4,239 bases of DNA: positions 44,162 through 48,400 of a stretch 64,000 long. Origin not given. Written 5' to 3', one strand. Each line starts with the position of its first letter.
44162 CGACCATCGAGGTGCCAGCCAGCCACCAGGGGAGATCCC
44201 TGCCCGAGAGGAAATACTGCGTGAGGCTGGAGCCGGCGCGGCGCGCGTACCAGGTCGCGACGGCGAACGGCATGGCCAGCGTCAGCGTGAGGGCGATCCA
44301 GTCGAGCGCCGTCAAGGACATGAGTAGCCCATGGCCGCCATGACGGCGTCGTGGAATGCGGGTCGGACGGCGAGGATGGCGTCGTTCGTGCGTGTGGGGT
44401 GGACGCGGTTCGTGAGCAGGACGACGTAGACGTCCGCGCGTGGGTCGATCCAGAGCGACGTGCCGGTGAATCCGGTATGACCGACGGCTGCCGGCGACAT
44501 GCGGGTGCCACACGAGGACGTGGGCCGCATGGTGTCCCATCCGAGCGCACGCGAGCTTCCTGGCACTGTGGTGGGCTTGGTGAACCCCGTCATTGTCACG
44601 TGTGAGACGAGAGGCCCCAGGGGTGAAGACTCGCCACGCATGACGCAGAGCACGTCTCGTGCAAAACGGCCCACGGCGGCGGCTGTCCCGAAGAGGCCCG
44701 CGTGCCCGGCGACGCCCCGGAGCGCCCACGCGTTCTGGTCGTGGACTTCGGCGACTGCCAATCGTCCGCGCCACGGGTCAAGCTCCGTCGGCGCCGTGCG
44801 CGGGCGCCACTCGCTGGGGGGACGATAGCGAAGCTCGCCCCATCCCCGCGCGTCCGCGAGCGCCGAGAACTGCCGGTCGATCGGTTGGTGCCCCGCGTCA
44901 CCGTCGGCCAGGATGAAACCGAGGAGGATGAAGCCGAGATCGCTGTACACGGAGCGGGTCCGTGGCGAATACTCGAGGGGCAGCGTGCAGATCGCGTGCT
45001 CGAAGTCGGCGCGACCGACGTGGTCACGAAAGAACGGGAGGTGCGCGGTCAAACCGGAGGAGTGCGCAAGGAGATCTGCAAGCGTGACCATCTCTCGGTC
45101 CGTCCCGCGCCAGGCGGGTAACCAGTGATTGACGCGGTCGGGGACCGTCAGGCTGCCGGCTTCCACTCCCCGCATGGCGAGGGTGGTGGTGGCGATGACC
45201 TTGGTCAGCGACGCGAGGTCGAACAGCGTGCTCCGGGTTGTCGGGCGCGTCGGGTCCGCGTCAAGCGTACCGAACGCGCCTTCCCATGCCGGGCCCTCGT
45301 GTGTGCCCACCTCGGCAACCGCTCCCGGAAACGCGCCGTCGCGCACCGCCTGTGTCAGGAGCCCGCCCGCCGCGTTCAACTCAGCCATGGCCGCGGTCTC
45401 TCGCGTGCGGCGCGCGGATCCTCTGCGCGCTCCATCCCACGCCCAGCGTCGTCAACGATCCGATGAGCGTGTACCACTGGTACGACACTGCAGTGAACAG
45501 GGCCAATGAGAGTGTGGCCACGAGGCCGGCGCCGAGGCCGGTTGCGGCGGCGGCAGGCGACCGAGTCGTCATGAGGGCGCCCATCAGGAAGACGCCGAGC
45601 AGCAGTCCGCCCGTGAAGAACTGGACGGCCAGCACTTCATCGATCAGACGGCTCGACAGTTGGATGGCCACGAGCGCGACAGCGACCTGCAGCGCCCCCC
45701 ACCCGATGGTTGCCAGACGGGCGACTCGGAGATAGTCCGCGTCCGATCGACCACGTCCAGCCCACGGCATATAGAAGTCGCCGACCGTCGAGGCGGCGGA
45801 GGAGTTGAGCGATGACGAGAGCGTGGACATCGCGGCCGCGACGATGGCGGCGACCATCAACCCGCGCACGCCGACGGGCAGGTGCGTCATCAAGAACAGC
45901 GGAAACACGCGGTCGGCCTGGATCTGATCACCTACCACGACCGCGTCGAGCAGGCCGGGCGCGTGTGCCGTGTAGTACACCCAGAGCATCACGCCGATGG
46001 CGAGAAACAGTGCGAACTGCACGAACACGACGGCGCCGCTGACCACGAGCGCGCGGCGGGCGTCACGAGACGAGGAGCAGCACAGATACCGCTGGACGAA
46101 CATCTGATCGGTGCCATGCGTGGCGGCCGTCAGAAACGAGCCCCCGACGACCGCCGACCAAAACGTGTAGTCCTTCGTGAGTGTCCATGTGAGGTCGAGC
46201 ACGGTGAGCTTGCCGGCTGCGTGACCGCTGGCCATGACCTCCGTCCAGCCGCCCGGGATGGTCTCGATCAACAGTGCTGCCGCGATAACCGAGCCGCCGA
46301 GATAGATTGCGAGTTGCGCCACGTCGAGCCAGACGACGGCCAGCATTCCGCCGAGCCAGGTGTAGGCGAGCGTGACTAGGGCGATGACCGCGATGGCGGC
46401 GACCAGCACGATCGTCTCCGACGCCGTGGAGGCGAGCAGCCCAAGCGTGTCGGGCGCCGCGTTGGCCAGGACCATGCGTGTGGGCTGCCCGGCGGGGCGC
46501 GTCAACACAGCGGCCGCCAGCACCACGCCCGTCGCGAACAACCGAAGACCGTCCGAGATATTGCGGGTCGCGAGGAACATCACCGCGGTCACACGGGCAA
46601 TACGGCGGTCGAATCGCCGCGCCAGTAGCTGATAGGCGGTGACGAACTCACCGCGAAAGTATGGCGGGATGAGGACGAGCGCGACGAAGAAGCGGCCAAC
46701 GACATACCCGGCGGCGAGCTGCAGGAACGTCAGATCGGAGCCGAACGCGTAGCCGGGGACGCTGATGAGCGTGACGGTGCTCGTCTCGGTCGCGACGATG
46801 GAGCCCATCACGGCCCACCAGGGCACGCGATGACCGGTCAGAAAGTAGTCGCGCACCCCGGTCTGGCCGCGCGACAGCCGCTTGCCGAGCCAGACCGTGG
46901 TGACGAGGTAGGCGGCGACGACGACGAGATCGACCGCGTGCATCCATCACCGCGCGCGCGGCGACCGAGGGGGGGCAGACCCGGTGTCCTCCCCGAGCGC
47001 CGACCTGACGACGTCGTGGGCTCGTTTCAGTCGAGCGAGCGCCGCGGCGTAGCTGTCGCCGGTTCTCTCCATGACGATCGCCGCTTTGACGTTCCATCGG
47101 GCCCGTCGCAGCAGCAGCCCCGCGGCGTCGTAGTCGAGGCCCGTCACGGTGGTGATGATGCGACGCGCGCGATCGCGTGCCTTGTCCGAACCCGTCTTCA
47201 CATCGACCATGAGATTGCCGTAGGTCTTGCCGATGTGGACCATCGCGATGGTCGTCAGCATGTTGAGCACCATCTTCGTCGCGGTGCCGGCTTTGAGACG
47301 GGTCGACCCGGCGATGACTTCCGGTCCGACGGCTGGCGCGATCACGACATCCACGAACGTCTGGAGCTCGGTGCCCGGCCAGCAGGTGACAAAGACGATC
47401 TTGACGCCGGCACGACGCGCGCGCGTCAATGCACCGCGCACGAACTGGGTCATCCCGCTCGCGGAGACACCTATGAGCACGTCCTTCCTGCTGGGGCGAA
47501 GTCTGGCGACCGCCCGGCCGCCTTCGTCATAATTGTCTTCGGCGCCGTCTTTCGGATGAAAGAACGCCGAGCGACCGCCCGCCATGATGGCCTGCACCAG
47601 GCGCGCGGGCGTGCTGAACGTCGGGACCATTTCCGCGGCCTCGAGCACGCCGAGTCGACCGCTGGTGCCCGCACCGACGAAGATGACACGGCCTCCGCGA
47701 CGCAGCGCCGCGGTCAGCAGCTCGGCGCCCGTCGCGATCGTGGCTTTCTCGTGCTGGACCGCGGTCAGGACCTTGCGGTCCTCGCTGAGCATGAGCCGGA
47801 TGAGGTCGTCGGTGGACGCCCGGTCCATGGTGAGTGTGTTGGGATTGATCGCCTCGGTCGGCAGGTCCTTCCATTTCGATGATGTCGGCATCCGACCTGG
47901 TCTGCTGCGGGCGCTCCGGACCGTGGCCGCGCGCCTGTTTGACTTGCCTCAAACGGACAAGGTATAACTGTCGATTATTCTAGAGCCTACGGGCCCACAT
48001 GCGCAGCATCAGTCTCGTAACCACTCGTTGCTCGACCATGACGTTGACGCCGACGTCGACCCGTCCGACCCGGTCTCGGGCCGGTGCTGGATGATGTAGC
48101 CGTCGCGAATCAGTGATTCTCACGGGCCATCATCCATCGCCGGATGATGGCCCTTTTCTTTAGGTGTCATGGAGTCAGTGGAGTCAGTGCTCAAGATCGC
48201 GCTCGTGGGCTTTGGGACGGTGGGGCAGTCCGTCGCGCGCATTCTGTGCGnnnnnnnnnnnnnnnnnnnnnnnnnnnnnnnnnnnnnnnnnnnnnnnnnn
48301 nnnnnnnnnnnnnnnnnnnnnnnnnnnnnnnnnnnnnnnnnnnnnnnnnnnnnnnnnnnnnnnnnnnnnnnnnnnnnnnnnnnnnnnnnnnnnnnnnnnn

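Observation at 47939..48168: Thr-codon leader peptide plus terminator/antiterminator: a classical attenuator in front of hom-thrC-X-lysC-asd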

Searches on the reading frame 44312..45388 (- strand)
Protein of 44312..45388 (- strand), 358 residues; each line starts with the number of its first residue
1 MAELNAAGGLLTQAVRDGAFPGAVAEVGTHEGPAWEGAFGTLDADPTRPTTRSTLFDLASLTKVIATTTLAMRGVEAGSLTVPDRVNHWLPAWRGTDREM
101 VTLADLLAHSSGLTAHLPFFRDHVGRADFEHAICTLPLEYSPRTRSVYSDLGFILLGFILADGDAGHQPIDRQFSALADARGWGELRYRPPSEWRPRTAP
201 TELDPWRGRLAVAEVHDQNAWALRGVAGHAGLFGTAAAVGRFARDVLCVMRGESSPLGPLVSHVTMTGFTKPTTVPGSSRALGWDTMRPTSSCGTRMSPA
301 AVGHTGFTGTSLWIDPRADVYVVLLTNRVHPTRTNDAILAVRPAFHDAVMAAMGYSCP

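Call 6: search_protein_families(library=pfam, proteins=[window:44312-45388:-])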
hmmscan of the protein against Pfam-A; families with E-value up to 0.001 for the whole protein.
window:44312-45388:- (358 aa): 1 family
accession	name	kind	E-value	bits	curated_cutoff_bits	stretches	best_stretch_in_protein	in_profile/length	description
PF00144.29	Beta-lactamase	-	2.5e-48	165.4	27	1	11-334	5-316/329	Beta-lactamase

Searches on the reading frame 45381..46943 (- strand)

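Call 6: search_protein_families(library=pfam, proteins=[window:45381-46943:-])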
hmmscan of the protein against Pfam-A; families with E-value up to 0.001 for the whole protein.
window:45381-46943:- (520 aa): 1 family
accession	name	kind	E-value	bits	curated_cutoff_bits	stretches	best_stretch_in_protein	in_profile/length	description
PF00474.23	SSF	-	4e-27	95.6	22.8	2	180-455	120-388/406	Sodium:solute symporter family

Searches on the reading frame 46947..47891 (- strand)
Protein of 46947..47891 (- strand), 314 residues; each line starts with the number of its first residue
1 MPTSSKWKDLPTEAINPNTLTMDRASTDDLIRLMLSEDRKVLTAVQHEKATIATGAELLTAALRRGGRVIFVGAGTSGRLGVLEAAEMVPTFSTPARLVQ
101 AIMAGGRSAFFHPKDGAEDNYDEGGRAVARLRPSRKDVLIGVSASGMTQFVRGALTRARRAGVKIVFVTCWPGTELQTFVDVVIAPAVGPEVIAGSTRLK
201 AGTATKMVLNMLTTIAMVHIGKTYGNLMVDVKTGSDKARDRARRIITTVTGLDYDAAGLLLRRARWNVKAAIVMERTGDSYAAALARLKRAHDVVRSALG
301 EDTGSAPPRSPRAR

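Call 6: search_protein_families(library=pfam, proteins=[window:46947-47891:-])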
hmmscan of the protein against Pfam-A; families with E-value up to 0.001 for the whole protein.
window:46947-47891:- (314 aa): 4 families
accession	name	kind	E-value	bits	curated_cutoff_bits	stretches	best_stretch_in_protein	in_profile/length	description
PF22645.1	GKRP_SIS_N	-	1.5e-15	57.3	27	1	57-156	7-110/113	Glucokinase regulatory protein N-terminal SIS domain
PF13580.11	SIS_2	-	8.7e-10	39.2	27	1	40-169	8-137/138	SIS domain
PF01380.27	SIS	-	2.7e-07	30.9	25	1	134-214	52-130/131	SIS domain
PF25390.1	WD40_RLD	-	0.00087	19.1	150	0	43-116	137-214/363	RCC1-like domain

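Call 56: search_protein_families(library=ncbifam, proteins=[window:46947-47891:-])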
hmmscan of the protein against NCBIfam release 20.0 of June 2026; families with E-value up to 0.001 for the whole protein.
window:46947-47891:- (314 aa): 13 families
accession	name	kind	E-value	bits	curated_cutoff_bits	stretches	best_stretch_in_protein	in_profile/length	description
NF003915.0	PRK05441.1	subfamily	2.5e-102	341.9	168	1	8-301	4-297/300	N-acetylmuramic acid 6-phosphate etherase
NF009222.0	PRK12570.1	subfamily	2.6e-93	312.2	255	1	6-301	9-304/307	N-acetylmuramic acid 6-phosphate etherase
TIGR00274.1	TIGR00274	equivalog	2.1e-91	306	302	1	11-299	2-290/291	N-acetylmuramic acid 6-phosphate etherase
NF001628.0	PRK00414.1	equivalog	2.1e-07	30.8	265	1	29-184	4-160/192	D-sedoheptulose 7-phosphate isomerase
NF002805.0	PRK02947.1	subfamily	2.1e-06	27.1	135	1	37-170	10-142/247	sugar isomerase domain-containing protein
NF008458.0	PRK11337.1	equivalog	2.1e-06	26.9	378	1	135-187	188-240/293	MurR/RpiR family transcriptional regulator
TIGR00441.1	gmhA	equivalog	2.7e-06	27.5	209.45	1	57-185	2-129/154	D-sedoheptulose 7-phosphate isomerase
TIGR03127.2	RuMP_HxlB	equivalog_domain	1e-05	25.5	160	1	135-185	72-122/178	6-phospho-3-hexuloisomerase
NF010546.0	PRK13936.1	equivalog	7e-05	22.7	276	1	43-179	20-155/197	phosphoheptose isomerase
TIGR01135.1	glmS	equivalog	9.4e-05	21.1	418.05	1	134-225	337-426/607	glutamine--fructose-6-phosphate transaminase (isomerizing)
NF001484.0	PRK00331.1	subfamily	0.00014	20.4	381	1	134-226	332-422/601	isomerizing glutamine--fructose-6-phosphate transaminase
NF010547.0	PRK13938.1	equivalog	0.00022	20.9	320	1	50-185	30-163/196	D-sedoheptulose 7-phosphate isomerase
NF041755.1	RuMP_HxlAB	equivalog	0.00027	20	500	0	136-187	289-340/391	bifunctional 3-hexulose-6-phosphate synthase/6-phospho-3-hexuloisomerase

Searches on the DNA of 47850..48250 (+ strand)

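Call 3: search_rna_families(source=window, start=47850, end=48250, threshold=evalue, max_evalue=10, show_alignments=3)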
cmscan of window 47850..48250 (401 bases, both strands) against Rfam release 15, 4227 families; matches with E-value up to 10: 4.
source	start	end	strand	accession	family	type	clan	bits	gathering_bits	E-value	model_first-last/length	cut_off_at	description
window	47866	47913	-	RF03024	Rothia-sucC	Cis-reg;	-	19.6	64.5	0.2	1-59/59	no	Rothia-sucC RNA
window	47885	47903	-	RF02440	SpF59_sRNA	Gene; sRNA;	-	16.9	37.2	1.2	1-54/54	no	Streptococcus sRNA SpF59 (ldcC RNA)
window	48124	48161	+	RF00489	ctRNA_p42d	Gene; antisense;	-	13.5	50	6.7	5-43/46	no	ctRNA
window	48038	48106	-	RF03023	rpfG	Gene; sRNA;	-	12.2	75.9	4.5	1-85/85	no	rpfG RNA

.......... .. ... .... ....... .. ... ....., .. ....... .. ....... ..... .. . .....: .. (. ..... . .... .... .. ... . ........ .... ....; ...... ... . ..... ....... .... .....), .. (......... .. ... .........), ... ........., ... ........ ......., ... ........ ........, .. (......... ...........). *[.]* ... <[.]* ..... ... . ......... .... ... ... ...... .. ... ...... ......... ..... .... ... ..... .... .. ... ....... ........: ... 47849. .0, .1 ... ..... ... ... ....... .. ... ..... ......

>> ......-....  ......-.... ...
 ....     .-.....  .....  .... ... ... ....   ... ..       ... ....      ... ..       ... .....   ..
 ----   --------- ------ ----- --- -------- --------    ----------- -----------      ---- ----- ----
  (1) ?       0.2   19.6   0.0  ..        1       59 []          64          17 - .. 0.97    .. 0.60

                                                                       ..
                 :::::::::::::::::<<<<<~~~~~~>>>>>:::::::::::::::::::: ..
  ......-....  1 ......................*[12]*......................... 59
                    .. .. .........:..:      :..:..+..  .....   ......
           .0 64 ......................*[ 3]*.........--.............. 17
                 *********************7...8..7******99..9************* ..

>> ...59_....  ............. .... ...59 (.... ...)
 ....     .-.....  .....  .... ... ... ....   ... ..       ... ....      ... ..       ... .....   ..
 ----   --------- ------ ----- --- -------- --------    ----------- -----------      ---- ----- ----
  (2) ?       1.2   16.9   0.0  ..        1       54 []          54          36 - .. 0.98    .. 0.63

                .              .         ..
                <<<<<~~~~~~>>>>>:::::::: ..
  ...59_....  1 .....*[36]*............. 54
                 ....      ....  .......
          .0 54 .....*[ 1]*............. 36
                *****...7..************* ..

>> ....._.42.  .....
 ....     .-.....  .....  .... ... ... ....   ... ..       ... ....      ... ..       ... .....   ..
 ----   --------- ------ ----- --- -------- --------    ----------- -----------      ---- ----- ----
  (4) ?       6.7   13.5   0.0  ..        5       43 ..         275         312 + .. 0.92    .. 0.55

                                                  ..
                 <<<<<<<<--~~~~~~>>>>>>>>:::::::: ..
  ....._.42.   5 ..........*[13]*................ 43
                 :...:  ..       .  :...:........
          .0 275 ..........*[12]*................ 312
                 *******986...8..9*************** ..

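Call 46: build_rna_model(alignment_id=A4, structure=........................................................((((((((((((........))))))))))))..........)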
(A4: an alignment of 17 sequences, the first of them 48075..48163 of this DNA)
Model R1 built from alignment A4 (17 sequences, 98 columns); structure: as given.
model positions 89; base pairs 12; branch points 0; effective number of sequences 3.34; information 0.64 bits per position. Calibrated on 0.2 Mb of random sequence (short: E-values are rough).
structure used (alignment columns):
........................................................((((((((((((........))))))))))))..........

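Call 48: search_with_rna_model(model_id=R1, sources=[window, L002, L008, L009, L010, L011, L012, L013, L014, L015, L016, L017, L018, L019, L020, L021, L022, L023, L024, L025, L026, L027, L028, L029, L030, L031, L032, L033, L034, L035, L036, L037, L038, L039, L040, L041, L042, L043, L044, L045, L046, L047, L048, L049, L050, L051, L052, L053, L054, L055, L056, L057, L058, L059, L060, L061, L062, L063, L064, L065, L066, L067, L068, L069, L070, L071, L072, L073, L074, L075, L076, L077, L078, L079, L080, L081, L082, L083, L084, L085, L086, L087], max_evalue=1)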
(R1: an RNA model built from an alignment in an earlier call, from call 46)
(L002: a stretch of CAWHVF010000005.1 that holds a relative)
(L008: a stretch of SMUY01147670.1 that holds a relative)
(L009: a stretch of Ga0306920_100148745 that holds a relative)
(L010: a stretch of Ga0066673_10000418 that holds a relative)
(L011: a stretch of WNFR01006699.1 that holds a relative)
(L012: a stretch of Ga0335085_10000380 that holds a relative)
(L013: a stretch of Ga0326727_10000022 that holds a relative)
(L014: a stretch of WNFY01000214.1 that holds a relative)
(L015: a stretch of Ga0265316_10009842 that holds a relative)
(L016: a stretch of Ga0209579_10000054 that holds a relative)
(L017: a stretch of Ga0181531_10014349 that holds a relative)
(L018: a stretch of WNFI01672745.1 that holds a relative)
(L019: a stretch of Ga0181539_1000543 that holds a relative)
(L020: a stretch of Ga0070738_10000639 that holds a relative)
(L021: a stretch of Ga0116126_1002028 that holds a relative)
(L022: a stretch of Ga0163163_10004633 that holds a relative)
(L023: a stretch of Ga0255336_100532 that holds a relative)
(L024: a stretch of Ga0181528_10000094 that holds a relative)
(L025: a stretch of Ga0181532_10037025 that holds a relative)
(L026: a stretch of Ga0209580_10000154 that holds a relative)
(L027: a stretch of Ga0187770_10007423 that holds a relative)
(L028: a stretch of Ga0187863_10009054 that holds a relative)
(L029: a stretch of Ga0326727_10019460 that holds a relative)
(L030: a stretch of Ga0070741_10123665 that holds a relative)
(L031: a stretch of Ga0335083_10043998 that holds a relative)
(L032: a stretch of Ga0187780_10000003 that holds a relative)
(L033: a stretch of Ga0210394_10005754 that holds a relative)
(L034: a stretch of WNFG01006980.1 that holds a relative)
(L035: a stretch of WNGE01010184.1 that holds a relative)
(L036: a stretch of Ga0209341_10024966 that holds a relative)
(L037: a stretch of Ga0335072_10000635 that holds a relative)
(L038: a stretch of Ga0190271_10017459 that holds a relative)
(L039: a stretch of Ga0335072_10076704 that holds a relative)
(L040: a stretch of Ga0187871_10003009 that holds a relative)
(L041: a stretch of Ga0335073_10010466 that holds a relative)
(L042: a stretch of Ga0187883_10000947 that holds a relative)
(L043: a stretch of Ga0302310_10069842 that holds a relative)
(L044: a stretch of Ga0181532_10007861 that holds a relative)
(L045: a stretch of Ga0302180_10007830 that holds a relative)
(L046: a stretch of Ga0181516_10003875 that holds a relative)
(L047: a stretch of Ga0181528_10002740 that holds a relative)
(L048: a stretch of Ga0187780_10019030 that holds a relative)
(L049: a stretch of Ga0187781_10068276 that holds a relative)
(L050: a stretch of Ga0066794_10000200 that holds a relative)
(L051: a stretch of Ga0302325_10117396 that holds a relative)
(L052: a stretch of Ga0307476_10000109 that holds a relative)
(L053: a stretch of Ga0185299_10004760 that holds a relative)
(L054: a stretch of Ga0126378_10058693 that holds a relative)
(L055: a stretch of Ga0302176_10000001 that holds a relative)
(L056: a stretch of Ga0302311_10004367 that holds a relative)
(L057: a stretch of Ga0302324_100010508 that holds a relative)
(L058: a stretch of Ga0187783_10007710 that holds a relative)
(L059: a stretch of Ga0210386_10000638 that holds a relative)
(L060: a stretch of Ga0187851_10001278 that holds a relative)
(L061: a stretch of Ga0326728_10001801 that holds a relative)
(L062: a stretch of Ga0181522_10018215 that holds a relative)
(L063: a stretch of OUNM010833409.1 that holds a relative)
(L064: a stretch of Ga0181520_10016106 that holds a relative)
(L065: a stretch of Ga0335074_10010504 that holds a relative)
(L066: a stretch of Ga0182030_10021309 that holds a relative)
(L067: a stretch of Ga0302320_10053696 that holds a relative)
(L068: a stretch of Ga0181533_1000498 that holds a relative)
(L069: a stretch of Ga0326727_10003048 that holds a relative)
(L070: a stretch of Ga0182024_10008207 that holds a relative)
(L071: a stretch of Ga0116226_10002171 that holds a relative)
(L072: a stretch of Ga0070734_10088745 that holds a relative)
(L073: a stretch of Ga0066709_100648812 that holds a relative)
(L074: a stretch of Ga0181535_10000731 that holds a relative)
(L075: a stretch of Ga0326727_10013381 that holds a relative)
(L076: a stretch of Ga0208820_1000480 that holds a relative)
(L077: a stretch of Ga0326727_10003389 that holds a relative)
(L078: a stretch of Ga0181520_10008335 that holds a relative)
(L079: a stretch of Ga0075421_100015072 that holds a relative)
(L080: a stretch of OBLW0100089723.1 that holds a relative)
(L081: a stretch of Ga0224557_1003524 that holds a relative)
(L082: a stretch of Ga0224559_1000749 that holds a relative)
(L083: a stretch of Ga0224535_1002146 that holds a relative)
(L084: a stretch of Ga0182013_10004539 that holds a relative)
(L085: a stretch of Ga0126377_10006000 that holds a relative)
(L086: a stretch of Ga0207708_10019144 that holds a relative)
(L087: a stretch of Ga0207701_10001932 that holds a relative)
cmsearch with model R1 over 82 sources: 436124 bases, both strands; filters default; matches with E-value up to 1: 16.
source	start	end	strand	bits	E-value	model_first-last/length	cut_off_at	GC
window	48075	48163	+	95.1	3.1e-23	1-89/89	no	0.57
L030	190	282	+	70.8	1e-16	1-89/89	no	0.51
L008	1675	1765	+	69.4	2.5e-16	1-89/89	no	0.59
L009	1270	1363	+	63.1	1.2e-14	1-89/89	no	0.52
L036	1708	1803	+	62.2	2.1e-14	1-89/89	no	0.56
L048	1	63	+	49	7.6e-11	21-89/89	5'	0.48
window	48124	48153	-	32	2.8e-06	50-79/89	no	0.67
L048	14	61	-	31.2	4.4e-06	42-89/89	no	0.46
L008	1725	1755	-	28.6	2.3e-05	50-80/89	no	0.58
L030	240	272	-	27.2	5.4e-05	50-82/89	no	0.61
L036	1762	1793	-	26.3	9.4e-05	50-80/89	no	0.69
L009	1323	1353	-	22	0.0014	50-80/89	no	0.65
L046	433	476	+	16.8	0.034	43-89/89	no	0.55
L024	436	479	+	15.2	0.09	43-89/89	no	0.5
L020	1839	1932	+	14.6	0.13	1-89/89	no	0.5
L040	1080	1176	-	12.5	0.48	1-89/89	no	0.57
